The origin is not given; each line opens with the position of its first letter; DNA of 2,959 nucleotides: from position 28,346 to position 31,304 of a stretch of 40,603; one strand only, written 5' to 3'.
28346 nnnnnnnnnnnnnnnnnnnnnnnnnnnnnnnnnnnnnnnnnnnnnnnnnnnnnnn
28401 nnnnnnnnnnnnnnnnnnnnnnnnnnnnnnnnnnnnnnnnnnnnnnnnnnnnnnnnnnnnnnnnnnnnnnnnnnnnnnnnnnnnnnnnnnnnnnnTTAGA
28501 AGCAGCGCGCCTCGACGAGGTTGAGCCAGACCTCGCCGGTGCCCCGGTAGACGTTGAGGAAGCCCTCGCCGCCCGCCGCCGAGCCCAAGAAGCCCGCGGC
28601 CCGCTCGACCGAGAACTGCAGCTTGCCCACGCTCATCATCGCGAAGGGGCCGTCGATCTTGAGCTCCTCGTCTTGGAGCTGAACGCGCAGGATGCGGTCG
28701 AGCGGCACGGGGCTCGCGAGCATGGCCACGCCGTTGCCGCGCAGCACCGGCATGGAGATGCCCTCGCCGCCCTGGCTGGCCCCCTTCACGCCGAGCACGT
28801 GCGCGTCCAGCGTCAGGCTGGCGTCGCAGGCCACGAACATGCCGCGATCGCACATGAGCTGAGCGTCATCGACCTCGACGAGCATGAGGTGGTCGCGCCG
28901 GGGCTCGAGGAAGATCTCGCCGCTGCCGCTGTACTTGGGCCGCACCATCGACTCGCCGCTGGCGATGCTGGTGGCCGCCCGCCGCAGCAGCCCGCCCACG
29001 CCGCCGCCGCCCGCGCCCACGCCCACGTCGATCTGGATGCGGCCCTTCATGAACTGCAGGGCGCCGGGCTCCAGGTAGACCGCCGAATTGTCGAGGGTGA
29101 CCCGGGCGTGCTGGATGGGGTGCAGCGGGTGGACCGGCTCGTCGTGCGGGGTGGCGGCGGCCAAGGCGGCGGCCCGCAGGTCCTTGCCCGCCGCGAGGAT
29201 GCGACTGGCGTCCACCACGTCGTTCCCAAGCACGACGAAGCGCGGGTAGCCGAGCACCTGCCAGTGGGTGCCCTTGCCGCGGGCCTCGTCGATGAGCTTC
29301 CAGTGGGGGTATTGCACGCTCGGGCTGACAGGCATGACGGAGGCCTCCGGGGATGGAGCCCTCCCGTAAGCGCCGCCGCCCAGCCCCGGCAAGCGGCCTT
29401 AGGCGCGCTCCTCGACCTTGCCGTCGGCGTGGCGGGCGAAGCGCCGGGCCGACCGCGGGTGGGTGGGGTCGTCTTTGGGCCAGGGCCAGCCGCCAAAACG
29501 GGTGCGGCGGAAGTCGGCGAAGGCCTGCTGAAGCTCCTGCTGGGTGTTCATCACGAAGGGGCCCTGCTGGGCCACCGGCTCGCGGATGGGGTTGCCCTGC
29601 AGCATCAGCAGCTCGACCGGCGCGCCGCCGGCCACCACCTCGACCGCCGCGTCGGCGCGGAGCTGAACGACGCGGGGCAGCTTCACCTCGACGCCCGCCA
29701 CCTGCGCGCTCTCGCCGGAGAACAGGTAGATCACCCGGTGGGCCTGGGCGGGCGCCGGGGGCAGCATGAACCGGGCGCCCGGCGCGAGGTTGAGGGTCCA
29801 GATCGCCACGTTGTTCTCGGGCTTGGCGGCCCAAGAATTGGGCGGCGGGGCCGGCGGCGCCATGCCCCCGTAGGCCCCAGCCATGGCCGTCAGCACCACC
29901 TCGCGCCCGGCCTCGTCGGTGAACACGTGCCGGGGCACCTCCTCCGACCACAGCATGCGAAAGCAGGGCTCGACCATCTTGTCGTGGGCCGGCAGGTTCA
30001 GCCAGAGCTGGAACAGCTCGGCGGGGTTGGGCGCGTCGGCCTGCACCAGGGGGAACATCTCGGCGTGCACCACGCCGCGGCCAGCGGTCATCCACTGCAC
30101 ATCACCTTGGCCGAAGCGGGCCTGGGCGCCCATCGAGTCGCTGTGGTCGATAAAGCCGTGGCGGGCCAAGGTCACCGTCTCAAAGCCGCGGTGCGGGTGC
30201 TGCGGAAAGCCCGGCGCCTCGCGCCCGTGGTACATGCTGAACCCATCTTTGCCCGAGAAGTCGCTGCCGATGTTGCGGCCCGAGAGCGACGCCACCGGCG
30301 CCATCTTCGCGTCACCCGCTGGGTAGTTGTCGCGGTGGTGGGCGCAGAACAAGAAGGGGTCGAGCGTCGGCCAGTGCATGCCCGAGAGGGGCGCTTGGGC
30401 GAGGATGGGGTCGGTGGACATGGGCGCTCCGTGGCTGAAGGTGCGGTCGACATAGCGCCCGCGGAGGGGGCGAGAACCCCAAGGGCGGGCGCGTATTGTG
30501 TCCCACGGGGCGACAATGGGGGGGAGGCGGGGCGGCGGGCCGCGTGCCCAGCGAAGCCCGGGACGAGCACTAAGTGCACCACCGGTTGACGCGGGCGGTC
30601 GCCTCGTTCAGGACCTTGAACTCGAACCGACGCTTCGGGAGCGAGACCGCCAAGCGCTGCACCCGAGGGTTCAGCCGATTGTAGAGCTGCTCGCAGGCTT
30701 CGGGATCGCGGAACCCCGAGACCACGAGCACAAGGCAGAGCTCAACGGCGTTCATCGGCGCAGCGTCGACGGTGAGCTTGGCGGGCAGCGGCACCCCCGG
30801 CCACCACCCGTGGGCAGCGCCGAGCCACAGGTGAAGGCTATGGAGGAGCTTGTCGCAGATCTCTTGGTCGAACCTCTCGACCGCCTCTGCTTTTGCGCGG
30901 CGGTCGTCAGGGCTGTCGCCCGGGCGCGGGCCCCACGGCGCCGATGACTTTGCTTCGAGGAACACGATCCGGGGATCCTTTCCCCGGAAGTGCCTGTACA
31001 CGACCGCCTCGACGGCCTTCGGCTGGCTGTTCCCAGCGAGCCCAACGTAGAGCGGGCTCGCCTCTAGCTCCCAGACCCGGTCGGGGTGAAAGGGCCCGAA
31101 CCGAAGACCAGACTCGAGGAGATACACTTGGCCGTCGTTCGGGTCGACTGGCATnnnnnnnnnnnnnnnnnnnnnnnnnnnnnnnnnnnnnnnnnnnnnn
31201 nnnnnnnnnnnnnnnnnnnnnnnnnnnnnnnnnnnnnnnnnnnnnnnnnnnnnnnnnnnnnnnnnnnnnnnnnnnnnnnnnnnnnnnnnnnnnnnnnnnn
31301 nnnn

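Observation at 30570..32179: Lower-GC two-gene module of an ABC/SMC-type ATPase and a coupled 194-aa partner with a possible (D/E)xK motif: candidate defence pair of unassigned type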

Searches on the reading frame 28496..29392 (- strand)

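Call 38: search_protein_families(library=pfam, proteins=[window:28496-29392:-], max_evalue=0.001)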
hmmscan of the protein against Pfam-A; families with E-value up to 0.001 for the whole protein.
window:28496-29392:- (298 aa): 1 family
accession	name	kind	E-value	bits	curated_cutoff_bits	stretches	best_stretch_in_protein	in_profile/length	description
PF01987.23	AIM24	-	1.3e-33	116.9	25.7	1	92-290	7-202/205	Mitochondrial biogenesis AIM24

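Call 55: search_protein_families(library=padloc, proteins=[window:28496-29392:-], max_evalue=0.00001)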
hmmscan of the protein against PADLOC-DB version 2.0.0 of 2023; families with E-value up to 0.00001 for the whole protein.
window:28496-29392:- (298 aa): 0 families

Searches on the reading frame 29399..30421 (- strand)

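Call 38: search_protein_families(library=pfam, proteins=[window:29399-30421:-], max_evalue=0.001)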
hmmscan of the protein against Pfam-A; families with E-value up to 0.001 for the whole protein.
window:29399-30421:- (340 aa): 2 families
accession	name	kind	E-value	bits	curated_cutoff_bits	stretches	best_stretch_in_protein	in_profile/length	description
PF02678.22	Pirin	-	1.2e-23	83.6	26.1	1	55-141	20-108/108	Pirin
PF05726.19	Pirin_C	-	1.2e-21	77.5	27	1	208-310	2-103/103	Pirin C-terminal cupin domain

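Call 55: search_protein_families(library=padloc, proteins=[window:29399-30421:-], max_evalue=0.00001)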
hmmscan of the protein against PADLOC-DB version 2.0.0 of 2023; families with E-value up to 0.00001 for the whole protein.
window:29399-30421:- (340 aa): 0 families

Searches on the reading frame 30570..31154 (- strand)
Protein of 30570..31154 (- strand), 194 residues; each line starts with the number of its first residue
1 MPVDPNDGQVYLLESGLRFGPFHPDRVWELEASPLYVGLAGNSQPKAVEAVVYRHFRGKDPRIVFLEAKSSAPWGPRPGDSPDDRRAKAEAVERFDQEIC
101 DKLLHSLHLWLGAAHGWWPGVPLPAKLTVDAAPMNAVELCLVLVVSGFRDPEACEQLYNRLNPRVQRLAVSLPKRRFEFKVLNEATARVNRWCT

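Call 3: search_protein_families(library=pfam, proteins=[window:30570-31154:-], max_evalue=1)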
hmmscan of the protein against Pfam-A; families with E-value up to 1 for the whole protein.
window:30570-31154:- (194 aa): 0 families

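Call 4: search_protein_families(library=padloc, proteins=[window:30570-31154:-], max_evalue=1)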
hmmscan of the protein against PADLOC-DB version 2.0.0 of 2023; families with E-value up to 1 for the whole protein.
window:30570-31154:- (194 aa): 4 families
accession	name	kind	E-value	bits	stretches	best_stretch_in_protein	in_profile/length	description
PDLC04221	HEC-02B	-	1.8e-22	78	1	13-190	6-166/171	-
PDLC04225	HEC-02B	-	3.4e-09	35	1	10-188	3-167/173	-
PDLC04230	HEC-02B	-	0.00015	19.8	1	10-73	3-62/205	-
PDLC04222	HEC-02B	-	0.0011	17.2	1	14-188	8-156/162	-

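Call 5: search_protein_families(library=ncbifam, proteins=[window:30570-31154:-], max_evalue=1)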
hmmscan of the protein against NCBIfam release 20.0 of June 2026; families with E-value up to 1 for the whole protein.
window:30570-31154:- (194 aa): 0 families

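Call 10: find_homologous_proteins(query=window:30570-31154:-, max_evalue=0.001)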
Query window:30570-31154:- (194 aa): 3 proteins with E <= 0.001 among 318 candidates.
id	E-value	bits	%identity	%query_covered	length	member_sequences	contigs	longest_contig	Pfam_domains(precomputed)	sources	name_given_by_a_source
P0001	3.5e-129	447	98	100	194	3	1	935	-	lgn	-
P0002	3.4e-98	346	77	100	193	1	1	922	-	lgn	-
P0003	1.1e-68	249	62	100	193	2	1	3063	-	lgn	-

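Call 11: search_solved_structures(query=window:30570-31154:-, max_evalue=10)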
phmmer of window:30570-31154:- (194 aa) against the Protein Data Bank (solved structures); distinct sequences matched with E-value up to 10: 1.
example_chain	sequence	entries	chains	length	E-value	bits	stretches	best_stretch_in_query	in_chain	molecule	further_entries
5ikf_A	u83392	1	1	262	2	11.5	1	126-192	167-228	Chromatin remodeling factor mit1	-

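Call 22: search_protein_representatives(alignment_id=A1)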
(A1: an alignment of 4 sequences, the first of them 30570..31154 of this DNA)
Query: 4 sequences, 194 profile positions. Proteins with E-value up to 0.001 (for the whole library): 130; up to 1e-10: 5; up to 1e-30: 2. The best 130 are listed.
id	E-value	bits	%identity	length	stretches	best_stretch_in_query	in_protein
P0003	8.4e-107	371.5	-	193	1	1-194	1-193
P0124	1.7e-35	138.8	-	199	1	8-193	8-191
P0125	9.8e-16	74.4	-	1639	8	34-90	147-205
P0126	2.0e-14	70.1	-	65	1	134-194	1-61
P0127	2.7e-11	59.9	-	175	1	11-188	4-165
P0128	1.4e-10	57.5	-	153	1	8-80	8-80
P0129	1.7e-09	54.0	-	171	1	10-188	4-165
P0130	3.5e-09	53.0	-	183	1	12-190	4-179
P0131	5.0e-09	52.5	-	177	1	12-189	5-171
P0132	6.3e-09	52.1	-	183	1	10-191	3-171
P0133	1.6e-08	50.8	-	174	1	11-189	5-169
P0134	2.0e-08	50.5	-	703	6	77-133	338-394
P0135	2.3e-08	50.3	-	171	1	12-189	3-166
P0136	3.4e-08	49.7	-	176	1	12-153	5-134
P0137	4.0e-08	49.5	-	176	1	7-162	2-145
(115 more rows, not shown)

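Call 32: search_protein_families(library=pfam, alignment_id=A2, max_evalue=1)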
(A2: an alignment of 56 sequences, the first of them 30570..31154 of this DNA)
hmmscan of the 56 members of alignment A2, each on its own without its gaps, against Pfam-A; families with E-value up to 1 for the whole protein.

A. member 1, window:30570-31154:- (194 aa): 0 families

B. families by the number of members that match (of 56 scanned): 25 families
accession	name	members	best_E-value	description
PF15518.12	L_protein_N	2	0.027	L protein N-terminus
PF09807.15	ELP6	1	0.0044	Elongation complex protein 6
PF10136.14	SpecificRecomb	1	0.006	Site-specific recombinase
PF16295.10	TetR_C_10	1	0.0071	Tetracyclin repressor-like, C-terminal domain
PF25003.1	DUF7781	1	0.013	Domain of unknown function (DUF7781)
PF08645.17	PNK3P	1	0.034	Polynucleotide kinase 3 phosphatase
PF03701.19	UPF0181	1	0.034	Uncharacterised protein family (UPF0181)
PF05405.19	Mt_ATP-synt_B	1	0.035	Mitochondrial ATP synthase B chain precursor (ATP-synt_B)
PF18447.7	FN3_7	1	0.053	Fibronectin type III domain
PF04714.18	BCL_N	1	0.059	BCL7, N-terminal conserver region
PF06554.17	Olfactory_mark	1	0.061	Olfactory marker protein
PF01820.27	Dala_Dala_lig_N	1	0.069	D-ala D-ala ligase N-terminus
PF11020.14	DUF2610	1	0.077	Domain of unknown function (DUF2610)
PF22198.1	GKRP_SIS_2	1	0.086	Glucokinase regulatory protein, second SIS domain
PF03930.20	Flp_N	1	0.091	Recombinase Flp protein N-terminus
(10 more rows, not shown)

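Call 40: predict_structure(alignment_id=A2)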
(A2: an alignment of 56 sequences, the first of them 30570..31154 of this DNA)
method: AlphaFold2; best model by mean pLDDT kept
length: 194 residues; sequences in the alignment: 56
mean_pLDDT: 94.9   pTM: 0.91
mean pLDDT of the five models: 94.9, 94.9, 94.7, 93.7, 93.7
residues with pLDDT >= 90: 175; 70-90: 18; 50-70: 1; < 50: 0
segments of 3 or more residues with pLDDT < 50: none
pLDDT, mean of each block of 10 residues (from residue 1): 93 96 97 93 94 94 97 96 98 98 97 93 94 92 97 97 94 85 98 96
secondary structure, 60 per line:
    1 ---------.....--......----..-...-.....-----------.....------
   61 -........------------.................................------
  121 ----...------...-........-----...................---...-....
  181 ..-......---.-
elements in order: E10-14 E17-22 H34-38 E50-54 E62-69 H82-114 E138-145 H151-169 E177-182 H184-189

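Call 42: fold_search(model_id=the predicted structure, library=pdb)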
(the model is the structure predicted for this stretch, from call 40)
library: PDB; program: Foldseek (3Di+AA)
matches with E <= 10: 593; with E <= 0.001: 0
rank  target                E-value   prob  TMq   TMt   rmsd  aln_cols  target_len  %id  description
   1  9f38_A                1.0e-01  0.14  0.22  0.08  11.9       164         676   11  BsmI (wild-type) crystallized with Ca2+ and cognate dsDNA (released 2025-04-02)
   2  8zue_A                1.5e-01  0.13  0.22  0.11  12.4       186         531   10  cryo-electron microscopy (cryo-EM) structure of the Hachiman defense system from Escherichia coli (released 2025-03-26)
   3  6vua_B                3.1e-01  0.18  0.19  0.16   6.2        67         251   13  X-ray structure of human CD38 catalytic domain with 2'-Cl-araNAD+ (released 2020-06-03)
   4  3fh0_A                3.3e-01  0.54  0.21  0.30   4.2        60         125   20  Crystal structure of putative universal stress protein KPN_01444 - ATPase (released 2008-12-23)
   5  3fh0_B                3.7e-01  0.30  0.20  0.29   3.9        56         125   18  Crystal structure of putative universal stress protein KPN_01444 - ATPase (released 2008-12-23)
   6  9ez7_A                3.9e-01  0.07  0.20  0.07  13.5       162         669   10  BsmI (Nicking top mutant) crystallized with Ca2+ and cognate dsDNA (released 2025-04-02)
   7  6rur_J                3.9e-01  0.04  0.12  0.06  17.3       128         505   12  Structure of the SCIN stabilized C3bBb convertase bound to properdin (released 2019-08-21)
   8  9ez5_A                5.4e-01  0.10  0.23  0.08  10.6       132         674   11  BsmI (Inactive) crystallized with Mg2+ and cognate dsDNA (released 2025-04-02)
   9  3hs0_I                5.4e-01  0.05  0.14  0.05  19.1       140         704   11  Cobra Venom Factor (CVF) in complex with human factor B (released 2009-07-07)
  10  4ogw                  5.8e-01  0.11  0.17  0.14   6.3        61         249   16  Structure of a human CD38 mutant complexed with NMN (released 2014-10-08)
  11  8q3y_A                5.8e-01  0.10  0.22  0.12  13.2       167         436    8  Crystal structure of apo Can2 from Thermoanaerobacter brockii (released 2023-11-22)
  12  1yh3_A                5.8e-01  0.08  0.16  0.13   6.3        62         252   19  Crystal structure of human CD38 extracellular domain (released 2005-09-27)
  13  7noz_F                6.2e-01  0.05  0.15  0.06  19.0       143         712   11  Structure of the nanobody stablized properdin bound alternative pathway proconvertase C3b:FB:FP (released 2022-07-27)
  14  6e8h                  6.6e-01  0.30  0.18  0.21   8.8        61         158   13  Legionella Longbeachae LeSH (Llo2327) (released 2018-11-14)
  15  7piu_A                6.6e-01  0.09  0.21  0.21   9.7       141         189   11  Cryo-EM structure of the agonist setmelanotide bound to the active melanocortin-4 receptor (MC4R) in complex with the  (released 2021-11-17)
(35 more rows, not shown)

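Call 44: search_solved_structures(query=A2, max_evalue=10, show_alignments=2)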
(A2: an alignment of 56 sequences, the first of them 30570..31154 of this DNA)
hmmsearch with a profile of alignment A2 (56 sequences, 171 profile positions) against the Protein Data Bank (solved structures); distinct sequences matched with E-value up to 10: 0.

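Call 45: fold_search(model_id=the predicted structure, library=viral)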
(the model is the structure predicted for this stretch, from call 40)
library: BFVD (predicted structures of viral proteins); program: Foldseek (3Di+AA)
matches with E <= 10: 454; with E <= 0.001: 0
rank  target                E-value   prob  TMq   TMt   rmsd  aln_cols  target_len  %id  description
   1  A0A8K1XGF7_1          2.4e-02  0.16  0.18  0.06  15.3       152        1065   12  (no name in the UniProt tables at hand)
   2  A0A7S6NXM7            2.7e-02  0.35  0.24  0.25  10.1       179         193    9  Uncharacterized protein [Bathycoccus sp. RCC716 virus 1]
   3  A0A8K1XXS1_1          5.8e-02  0.38  0.24  0.06   8.4       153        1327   11  (no name in the UniProt tables at hand)
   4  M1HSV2                5.8e-02  0.33  0.20  0.13  11.1       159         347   11  (no name in the UniProt tables at hand)
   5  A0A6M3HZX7            9.7e-02  0.30  0.24  0.34   8.9       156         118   11  (no name in the UniProt tables at hand)
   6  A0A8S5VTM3            1.0e-01  0.20  0.25  0.22   9.7       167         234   10  Endonuclease [Ackermannviridae sp.]
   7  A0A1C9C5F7            1.2e-01  0.20  0.24  0.14  10.7       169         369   12  C2H2-type domain-containing protein [Heterosigma akashiwo virus 01]
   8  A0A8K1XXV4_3          1.5e-01  0.20  0.22  0.06   8.2       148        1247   10  (no name in the UniProt tables at hand)
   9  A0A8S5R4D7            1.7e-01  0.16  0.28  0.26   9.9       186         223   10  Uncharacterized protein [Podoviridae sp. ct8nN1]
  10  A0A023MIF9            1.8e-01  0.54  0.31  0.16   9.8       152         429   10  Bro [Agrotis segetum granulosis virus]
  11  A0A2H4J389            1.8e-01  0.28  0.26  0.15   9.4       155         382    8  Type VII secretion protein [uncultured Caudovirales phage]
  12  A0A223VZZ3            2.0e-01  0.10  0.16  0.20  13.3       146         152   14  Head completion nuclease [Agrobacterium phage Atu_ph04]
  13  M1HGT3                2.2e-01  0.18  0.18  0.10  11.3       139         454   13  (no name in the UniProt tables at hand)
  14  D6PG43                2.2e-01  0.10  0.17  0.25  13.3       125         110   15  (no name in the UniProt tables at hand)
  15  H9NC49                2.2e-01  0.09  0.17  0.17  17.6       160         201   13  (no name in the UniProt tables at hand)
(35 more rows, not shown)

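Call 46: find_homologous_proteins(query=A2, max_evalue=0.001)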
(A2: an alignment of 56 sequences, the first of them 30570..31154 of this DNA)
Query A2 (56 sequences) (194 aa, profile of the alignment): 117 proteins with E <= 0.001 among 1869 candidates.
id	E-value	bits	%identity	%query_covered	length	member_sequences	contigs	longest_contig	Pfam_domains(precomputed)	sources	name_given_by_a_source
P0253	2.4e-54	202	28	95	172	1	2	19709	-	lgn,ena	-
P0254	3.2e-54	201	27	95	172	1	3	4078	-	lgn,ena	-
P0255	6.5e-54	200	27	95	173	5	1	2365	-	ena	-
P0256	7.4e-54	200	30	94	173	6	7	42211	-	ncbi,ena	-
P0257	1.2e-53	199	28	92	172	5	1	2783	-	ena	-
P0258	1.4e-53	199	27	90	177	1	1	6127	-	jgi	jgi:hypothetical protein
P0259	2.1e-53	198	28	95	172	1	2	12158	-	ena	-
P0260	3.6e-53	198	27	92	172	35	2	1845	-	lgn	-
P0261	4.6e-53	197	28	95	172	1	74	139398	-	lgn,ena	-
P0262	6.5e-53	197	28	92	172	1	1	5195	-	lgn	-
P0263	7.8e-53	197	28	95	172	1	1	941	-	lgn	-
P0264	8.7e-53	196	27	92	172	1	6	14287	-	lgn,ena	-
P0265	9.9e-53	196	27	71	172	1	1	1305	-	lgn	-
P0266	1.3e-52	196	28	95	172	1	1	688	-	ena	-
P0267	1.4e-52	196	28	94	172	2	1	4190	-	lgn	-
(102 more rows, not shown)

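Call 56: search_dna_similar(query=window:30570-31154:-, collection=plasmids, mode=protein, max_evalue=0.001, max_rows=15)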
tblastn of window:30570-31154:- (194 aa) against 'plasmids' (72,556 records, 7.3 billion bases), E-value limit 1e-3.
No match.
